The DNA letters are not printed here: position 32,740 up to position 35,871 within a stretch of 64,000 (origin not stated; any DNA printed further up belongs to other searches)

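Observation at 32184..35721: Orphan two-gene operon: ankyrin-repeat protein plus 943-aa protein of no recognisable family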

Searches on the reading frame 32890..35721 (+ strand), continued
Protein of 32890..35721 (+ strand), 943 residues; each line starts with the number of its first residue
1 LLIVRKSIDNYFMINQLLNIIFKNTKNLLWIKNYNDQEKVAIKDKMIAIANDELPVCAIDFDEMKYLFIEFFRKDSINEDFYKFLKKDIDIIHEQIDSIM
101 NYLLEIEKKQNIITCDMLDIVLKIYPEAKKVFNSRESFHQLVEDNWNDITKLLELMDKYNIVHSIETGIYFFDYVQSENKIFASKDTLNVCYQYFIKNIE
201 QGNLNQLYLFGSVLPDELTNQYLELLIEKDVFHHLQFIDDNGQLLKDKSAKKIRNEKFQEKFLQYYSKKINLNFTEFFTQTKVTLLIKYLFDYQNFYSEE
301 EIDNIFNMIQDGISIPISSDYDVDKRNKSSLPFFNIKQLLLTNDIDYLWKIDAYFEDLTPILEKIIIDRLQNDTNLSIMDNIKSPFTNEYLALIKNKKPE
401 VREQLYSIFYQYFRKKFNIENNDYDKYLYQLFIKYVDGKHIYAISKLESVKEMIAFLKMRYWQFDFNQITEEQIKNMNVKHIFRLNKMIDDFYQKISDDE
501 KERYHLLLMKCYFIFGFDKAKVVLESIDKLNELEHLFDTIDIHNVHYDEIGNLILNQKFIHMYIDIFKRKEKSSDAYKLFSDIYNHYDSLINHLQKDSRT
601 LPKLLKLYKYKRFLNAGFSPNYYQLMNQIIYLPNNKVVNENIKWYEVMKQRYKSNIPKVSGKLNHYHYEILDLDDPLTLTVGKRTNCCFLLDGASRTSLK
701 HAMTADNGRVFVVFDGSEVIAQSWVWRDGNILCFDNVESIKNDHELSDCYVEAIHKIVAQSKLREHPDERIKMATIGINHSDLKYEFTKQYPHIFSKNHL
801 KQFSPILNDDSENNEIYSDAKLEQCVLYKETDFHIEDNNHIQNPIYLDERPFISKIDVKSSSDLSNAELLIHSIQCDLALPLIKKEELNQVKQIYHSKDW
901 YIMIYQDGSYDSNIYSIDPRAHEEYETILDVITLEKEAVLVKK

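Call 82: search_protein_families(library=pfam, proteins=[L009:12259-13233:+, L086:7151-8173:+, L017:7692-9122:+, L029:7473-8213:+, L024:3180-4709:+, L015:5112-6677:+, L089:156-2087:-, L013:8897-9466:+, L051:7158-7580:+, L051:7636-8130:+], max_evalue=0.05)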
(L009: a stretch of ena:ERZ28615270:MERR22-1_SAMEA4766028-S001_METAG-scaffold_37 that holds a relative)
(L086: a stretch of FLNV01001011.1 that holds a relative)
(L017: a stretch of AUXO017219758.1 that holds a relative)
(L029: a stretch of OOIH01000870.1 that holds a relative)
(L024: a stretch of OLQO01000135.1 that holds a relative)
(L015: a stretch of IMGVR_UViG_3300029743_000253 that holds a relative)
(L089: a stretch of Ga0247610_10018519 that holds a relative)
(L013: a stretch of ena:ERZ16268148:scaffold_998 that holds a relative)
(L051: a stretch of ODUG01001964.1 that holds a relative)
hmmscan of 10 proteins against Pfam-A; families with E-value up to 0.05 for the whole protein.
L009:12259-13233:+ (324 aa): 1 family
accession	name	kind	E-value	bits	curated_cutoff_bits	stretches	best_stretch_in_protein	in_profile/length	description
PF00171.27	Aldedh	-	8.8e-05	21.7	23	1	248-297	376-425/461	Aldehyde dehydrogenase family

L086:7151-8173:+ (340 aa): 3 families
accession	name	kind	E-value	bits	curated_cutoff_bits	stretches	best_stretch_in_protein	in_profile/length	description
PF00171.27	Aldedh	-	0.006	15.6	23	1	255-306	377-428/461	Aldehyde dehydrogenase family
PF05137.18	PilN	-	0.038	14.5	22.8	0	264-315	16-67/78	Fimbrial assembly protein (PilN)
PF20747.2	Caudo_bapla_N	-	0.049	13.9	26.7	0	18-63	72-116/138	Lactophage receptor-binding protein N-terminal shoulder domain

L017:7692-9122:+ (476 aa): 0 families

L029:7473-8213:+ (246 aa): 0 families

L024:3180-4709:+ (509 aa): 14 families
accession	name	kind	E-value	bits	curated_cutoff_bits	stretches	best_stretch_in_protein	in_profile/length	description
PF00004.35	AAA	-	8.3e-12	46.1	21.2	1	245-376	2-126/131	ATPase family associated with various cellular activities (AAA)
PF20703.3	nSTAND1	-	1.3e-06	28.8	27.1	1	225-395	18-201/379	Novel STAND NTPase 1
PF05621.17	TniB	-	2.4e-06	27.6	22.4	1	298-379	105-185/189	Bacterial TniB protein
PF13191.12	AAA_16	-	2.8e-06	28.4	32.6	1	224-279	3-61/167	AAA ATPase domain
PF03193.22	RsgA_GTPase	-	0.00014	22.2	30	1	166-269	37-136/174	RsgA GTPase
PF20720.3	nSTAND3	-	0.00052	20.2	27.2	1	238-368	14-123/155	Novel STAND NTPase 3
PF12775.13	AAA_7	-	0.0013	18.7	25.8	1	229-265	21-57/181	P-loop containing dynein motor region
PF13401.12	AAA_22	-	0.0035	18.1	27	0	245-326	9-97/130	AAA domain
PF07728.20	AAA_5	-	0.0037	17.7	22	1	245-321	3-76/139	AAA domain (dynein-related subfamily)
PF13173.12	AAA_14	-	0.0081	16.6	27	1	245-377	6-119/129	AAA domain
PF15964.10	CCCAP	-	0.0097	14.7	27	1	131-181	432-482/703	Centrosomal colon cancer autoantigen protein family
PF25201.1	nSTAND6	-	0.024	15.1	27.7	0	225-264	3-41/148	Novel STAND NTPase 6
PF13555.12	AAA_29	-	0.028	14.6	27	0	240-261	20-42/61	P-loop containing region of AAA domain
PF13637.12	Ank_4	-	0.043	14.6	22.7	0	101-127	16-42/50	Ankyrin repeats (many copies)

L015:5112-6677:+ (521 aa): 18 families
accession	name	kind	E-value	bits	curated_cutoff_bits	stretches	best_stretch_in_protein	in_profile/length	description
PF00004.35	AAA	-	2e-13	51.4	21.2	1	257-388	2-126/131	ATPase family associated with various cellular activities (AAA)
PF05621.17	TniB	-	4.1e-06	26.8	22.4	1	313-391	108-185/189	Bacterial TniB protein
PF13191.12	AAA_16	-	1e-05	26.5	32.6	1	237-289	4-59/167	AAA ATPase domain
PF20703.3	nSTAND1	-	2e-05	24.9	27.1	1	238-404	19-198/379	Novel STAND NTPase 1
PF20720.3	nSTAND3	-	3.4e-05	24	27.2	1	251-382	15-126/155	Novel STAND NTPase 3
PF12775.13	AAA_7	-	0.00013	22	25.8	1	234-279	15-59/181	P-loop containing dynein motor region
PF03193.22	RsgA_GTPase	-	0.00023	21.4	30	1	211-282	67-137/174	RsgA GTPase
PF13401.12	AAA_22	-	0.00032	21.5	27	1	257-363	9-118/130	AAA domain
PF13173.12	AAA_14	-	0.00057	20.3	27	1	257-388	6-118/129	AAA domain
PF07728.20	AAA_5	-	0.0018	18.8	22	1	257-333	3-76/139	AAA domain (dynein-related subfamily)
PF05729.18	NACHT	-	0.0029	17.9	26.7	1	257-284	4-31/167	NACHT domain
PF01637.24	ATPase_2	-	0.0034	17.7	33.2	1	237-278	3-45/225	ATPase domain predominantly from Archaea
PF23569.1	NBD_SMAX1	-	0.011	15.9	27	1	245-316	23-94/212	SMAX1 nucleotide binding domain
PF00155.27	Aminotran_1_2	-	0.021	14.5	19.7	0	311-342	166-197/361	Aminotransferase class I and II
PF25201.1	nSTAND6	-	0.023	15.1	27.7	0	238-276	4-41/148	Novel STAND NTPase 6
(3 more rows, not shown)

L089:156-2087:- (643 aa): 19 families
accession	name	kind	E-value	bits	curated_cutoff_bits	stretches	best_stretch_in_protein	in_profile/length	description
PF00004.35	AAA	-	3.8e-15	56.9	21.2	1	375-489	1-110/131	ATPase family associated with various cellular activities (AAA)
PF13191.12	AAA_16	-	4e-05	24.6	32.6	1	353-397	3-49/167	AAA ATPase domain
PF01637.24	ATPase_2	-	5.8e-05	23.4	33.2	1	355-470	4-134/225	ATPase domain predominantly from Archaea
PF13173.12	AAA_14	-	6.2e-05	23.5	27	1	372-457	2-76/129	AAA domain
PF05621.17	TniB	-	0.00023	21.1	22.4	1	359-512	20-185/189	Bacterial TniB protein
PF05729.18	NACHT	-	0.0003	21.1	26.7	1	375-421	3-48/167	NACHT domain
PF13401.12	AAA_22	-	0.0007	20.3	27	1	372-434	5-60/130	AAA domain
PF12775.13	AAA_7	-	0.00091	19.2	25.8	1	370-479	31-133/181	P-loop containing dynein motor region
PF20720.3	nSTAND3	-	0.0012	18.9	27.2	1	366-494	11-117/155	Novel STAND NTPase 3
PF13238.12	AAA_18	-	0.0033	18.3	29.4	1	375-401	1-27/128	AAA domain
PF03266.21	NTPase_1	-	0.006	16.9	23.9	0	375-398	2-25/168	NTPase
PF13521.12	AAA_28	-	0.01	16.5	27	1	375-402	2-29/164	AAA domain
PF23569.1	NBD_SMAX1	-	0.011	15.9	27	1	359-417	19-76/212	SMAX1 nucleotide binding domain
PF17863.7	AAA_lid_2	-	0.013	15.7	22.7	1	576-601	21-46/74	AAA lid domain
PF07724.20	AAA_2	-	0.017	15.6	27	1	373-482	4-105/166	AAA domain (Cdc48 subfamily)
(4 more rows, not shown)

L013:8897-9466:+ (189 aa): 0 families

L051:7158-7580:+ (140 aa): 1 family
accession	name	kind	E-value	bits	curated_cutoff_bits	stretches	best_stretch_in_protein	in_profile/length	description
PF18936.5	DUF5684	-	1.5e-19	70.8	27.4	1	53-129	1-79/81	Family of unknown function (DUF5684)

L051:7636-8130:+ (164 aa): 0 families
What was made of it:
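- Closest known: Skd3/CLPB-type ankyrin-AAA+ proteins and Clp adaptor logic. Same: In sister loci (L024, L015) the ankyrin module homologous to the window's protein is fused to a single Clp/Hsp100-type AAA domain (PF00004, E 1e-12 to 2e-13, call 82).
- Partners are enzyme-like (AAA+, ALDH-like) in many clades (call 82).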

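Call 86: fold_search(model_id=the predicted structure, library=pdb)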
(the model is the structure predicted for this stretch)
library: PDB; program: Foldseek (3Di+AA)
matches with E <= 10: 615; with E <= 0.001: 0
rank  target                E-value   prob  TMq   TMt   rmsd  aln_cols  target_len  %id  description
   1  3g8w_D                2.9e-03  1.00  0.12  0.52   6.0       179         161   14  Crystal structure of a probable acetyltransferase from Staphylococcus epidermidis ATCC 12228 (released 2009-03-03)
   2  3g8w_A                9.2e-03  1.00  0.12  0.54   5.4       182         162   12  Crystal structure of a probable acetyltransferase from Staphylococcus epidermidis ATCC 12228 (released 2009-03-03)
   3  1tiq_B                1.3e-02  1.00  0.11  0.47   6.3       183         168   14  Crystal Structure of an Acetyltransferase (PaiA) in complex with CoA and DTT from Bacillus subtilis, Northeast Structu (released 2004-07-13)
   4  2wpw_A                1.3e-02  0.96  0.11  0.27  19.5       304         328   10  Tandem GNAT protein from the clavulanic acid biosynthesis pathway (without AcCoA) (released 2009-12-29)
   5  5jq4_B                1.4e-02  1.00  0.10  0.49   7.2       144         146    6  Structure of a GNAT acetyltransferase SACOL1063 from Staphylococcus aureus (released 2016-06-29)
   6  8gxf_A                1.5e-02  1.00  0.13  0.50   5.5       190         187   10  Pseudomonas flexibilis GCN5 family acetyltransferase (released 2022-10-19)
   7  4ri1_A                1.5e-02  1.00  0.12  0.45   7.1       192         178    7  Crystal structure of Helicobacter pylori pseudaminic acid biosynthesis N -acetyltransferase PseH complex with acetyl-c (released 2015-04-01)
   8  5trm_E                1.9e-02  1.00  0.13  0.55   5.6       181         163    9  Crystal structure of human GCN5 histone acetyltransferase domain (released 2017-12-06)
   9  6ao7                  2.0e-02  1.00  0.12  0.53   8.2       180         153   16  Crystal Structure of a GNAT family acetyltransferase from Elizabethkingia anophelis with acetyl-CoA bound (released 2017-08-30)
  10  3g8w_B                2.3e-02  1.00  0.12  0.52   6.1       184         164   14  Crystal structure of a probable acetyltransferase from Staphylococcus epidermidis ATCC 12228 (released 2009-03-03)
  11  2i00_C                2.5e-02  0.69  0.08  0.17  20.3       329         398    8  Crystal structure of acetyltransferase (GNAT family) from Enterococcus faecalis (released 2006-09-19)
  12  8h66_F                2.8e-02  1.00  0.12  0.50   7.4       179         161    8  Crystal structure of human GCN5 histone acetyltransferase domain bound with propionyl-CoA (released 2023-05-03)
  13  8h66_E                2.9e-02  1.00  0.13  0.55   6.1       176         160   10  Crystal structure of human GCN5 histone acetyltransferase domain bound with propionyl-CoA (released 2023-05-03)
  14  4ri1_B                3.2e-02  0.99  0.12  0.46   7.2       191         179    9  Crystal structure of Helicobacter pylori pseudaminic acid biosynthesis N -acetyltransferase PseH complex with acetyl-c (released 2015-04-01)
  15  2hv2_F                3.2e-02  0.97  0.11  0.24  20.0       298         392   10  Crystal Structure of Conserved Protein of Unknown Function from Enterococcus faecalis V583 at 2.4 A Resolution, Probab (released 2006-08-29)
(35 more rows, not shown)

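Call 93: fold_search(model_id=the predicted structure, library=viral)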
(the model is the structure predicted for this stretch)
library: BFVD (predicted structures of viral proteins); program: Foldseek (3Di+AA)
matches with E <= 10: 394; with E <= 0.001: 1
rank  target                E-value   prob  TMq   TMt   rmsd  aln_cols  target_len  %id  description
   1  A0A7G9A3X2            1.6e-09  1.00  0.24  0.33  20.3       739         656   12  Uncharacterized protein [Bacteriophage sp.]
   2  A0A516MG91            4.3e-03  0.99  0.13  0.32  21.5       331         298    9  (no name in the UniProt tables at hand)
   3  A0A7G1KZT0            7.1e-03  0.90  0.10  0.24  22.4       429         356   14  (no name in the UniProt tables at hand)
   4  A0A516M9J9            8.1e-03  0.84  0.13  0.18  18.4       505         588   10  (no name in the UniProt tables at hand)
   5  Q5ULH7                9.2e-03  0.85  0.12  0.18  15.5       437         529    9  Orf137 [Lactobacillus phage LP65]
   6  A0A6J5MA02            1.6e-02  0.97  0.12  0.39  14.5       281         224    9  NAT_SF domain containing protein [uncultured Caudovirales phage]
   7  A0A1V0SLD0            1.7e-02  1.00  0.12  0.51   6.9       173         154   10  Acetyltransferase GNAT family protein [Klosneuvirus KNV1]
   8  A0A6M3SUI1            1.8e-02  0.99  0.12  0.19  17.8       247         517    9  Acetyltransferase [Gordonia phage Secretariat]
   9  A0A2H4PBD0            2.1e-02  0.33  0.12  0.15  23.8       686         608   11  (no name in the UniProt tables at hand)
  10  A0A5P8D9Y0            2.2e-02  0.98  0.12  0.20  22.1       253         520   11  N-acetyltransferase domain-containing protein [Gordonia phage OhMyWard]
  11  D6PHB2                2.5e-02  0.99  0.12  0.39   6.8       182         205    8  (no name in the UniProt tables at hand)
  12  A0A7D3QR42            2.5e-02  0.95  0.09  0.29  18.8       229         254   12  (no name in the UniProt tables at hand)
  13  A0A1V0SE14            3.3e-02  1.00  0.11  0.56   6.8       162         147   15  Acetyltransferase GNAT family protein [Indivirus ILV1]
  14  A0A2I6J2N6            3.3e-02  0.95  0.13  0.21  18.4       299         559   12  (no name in the UniProt tables at hand)
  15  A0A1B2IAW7            3.5e-02  0.84  0.09  0.24  21.6       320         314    7  (no name in the UniProt tables at hand)
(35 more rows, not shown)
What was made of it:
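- On PcfJ-like (PF14284): Foldseek against BFVD lists a 'PcfJ like protein' at E 0.047, prob 0.6 (call 93).
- Closest known: PcfJ-like proteins. Same: Large, mostly helical proteins carried by mobile elements, with a C-terminal block in the same motif order: G..x.[HC]C, helix, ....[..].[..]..-like strand, hairpin, ...G..N/D. There is a weak Foldseek match to a 'PcfJ like protein' (call 93).
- Foldseek against PDB and BFVD also returns GNAT/NAT_SF proteins (calls 86, 93). LP65 Orf137 (E 9e-3) and a 'PcfJ like protein' (E 0.047, prob 0.6) also appear (call 93).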
